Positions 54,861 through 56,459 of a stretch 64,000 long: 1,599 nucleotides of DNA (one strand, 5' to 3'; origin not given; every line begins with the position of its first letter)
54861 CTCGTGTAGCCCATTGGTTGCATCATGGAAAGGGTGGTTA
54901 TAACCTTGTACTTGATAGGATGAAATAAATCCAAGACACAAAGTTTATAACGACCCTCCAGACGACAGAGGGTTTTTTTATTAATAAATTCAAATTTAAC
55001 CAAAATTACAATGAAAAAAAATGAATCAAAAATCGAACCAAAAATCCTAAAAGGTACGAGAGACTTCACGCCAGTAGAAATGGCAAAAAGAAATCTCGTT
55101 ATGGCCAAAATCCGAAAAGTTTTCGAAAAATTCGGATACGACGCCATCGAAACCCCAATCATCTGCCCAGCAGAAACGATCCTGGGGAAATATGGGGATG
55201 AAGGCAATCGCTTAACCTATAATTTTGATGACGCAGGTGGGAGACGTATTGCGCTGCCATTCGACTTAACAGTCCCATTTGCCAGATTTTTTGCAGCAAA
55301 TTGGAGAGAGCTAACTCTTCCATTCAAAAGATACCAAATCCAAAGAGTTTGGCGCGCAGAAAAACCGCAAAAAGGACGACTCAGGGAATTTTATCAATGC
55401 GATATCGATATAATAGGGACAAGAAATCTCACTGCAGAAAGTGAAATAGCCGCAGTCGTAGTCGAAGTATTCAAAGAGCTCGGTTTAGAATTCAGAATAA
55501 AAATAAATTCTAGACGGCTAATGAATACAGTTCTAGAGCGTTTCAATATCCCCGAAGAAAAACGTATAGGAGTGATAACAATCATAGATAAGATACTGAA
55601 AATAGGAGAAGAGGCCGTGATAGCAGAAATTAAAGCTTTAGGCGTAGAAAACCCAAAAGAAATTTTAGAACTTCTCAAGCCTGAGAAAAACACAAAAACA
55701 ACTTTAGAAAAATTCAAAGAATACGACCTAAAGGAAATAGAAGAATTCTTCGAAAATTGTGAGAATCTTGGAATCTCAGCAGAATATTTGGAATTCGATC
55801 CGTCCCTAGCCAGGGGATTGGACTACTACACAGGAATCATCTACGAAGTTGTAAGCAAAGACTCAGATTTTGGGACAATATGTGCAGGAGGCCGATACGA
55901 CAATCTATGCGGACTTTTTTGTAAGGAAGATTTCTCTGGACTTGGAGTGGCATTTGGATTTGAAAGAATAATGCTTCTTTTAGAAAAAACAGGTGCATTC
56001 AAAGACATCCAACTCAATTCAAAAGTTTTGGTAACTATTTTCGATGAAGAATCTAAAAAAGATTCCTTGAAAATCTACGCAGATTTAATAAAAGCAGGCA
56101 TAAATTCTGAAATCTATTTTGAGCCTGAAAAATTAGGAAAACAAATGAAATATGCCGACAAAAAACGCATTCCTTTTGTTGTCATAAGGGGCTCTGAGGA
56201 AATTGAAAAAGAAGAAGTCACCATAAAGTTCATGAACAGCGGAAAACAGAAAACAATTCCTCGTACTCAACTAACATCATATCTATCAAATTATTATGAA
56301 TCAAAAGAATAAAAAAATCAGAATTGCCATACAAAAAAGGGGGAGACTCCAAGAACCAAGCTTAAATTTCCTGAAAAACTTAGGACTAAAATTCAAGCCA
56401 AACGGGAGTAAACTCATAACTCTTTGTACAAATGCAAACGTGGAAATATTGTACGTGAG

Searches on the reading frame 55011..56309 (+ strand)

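Call 8: search_protein_families(library=pfam, proteins=[window:55011-56309:+], max_evalue=0.01)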
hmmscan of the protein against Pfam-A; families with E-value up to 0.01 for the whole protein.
window:55011-56309:+ (433 aa): 5 families
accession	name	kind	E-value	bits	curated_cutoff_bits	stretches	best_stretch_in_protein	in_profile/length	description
PF13393.11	tRNA-synt_His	-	2.5e-38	132.5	25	1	15-319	1-307/308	Histidyl-tRNA synthetase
PF03129.25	HGTP_anticodon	-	8.9e-17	61.5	21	1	339-427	2-93/94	Anticodon binding domain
PF00587.30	tRNA-synt_2b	-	2e-09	38.2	29.3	1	70-167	1-104/179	tRNA synthetase class II core domain (G, H, P, S and T)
PF00152.25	tRNA-synt_2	-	3e-08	33.6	25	1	107-179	94-161/308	tRNA synthetases class II (D, K and N)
PF01409.25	tRNA-synt_2d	-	0.002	18.1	19.8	0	101-167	99-164/246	tRNA synthetases class II core domain (F)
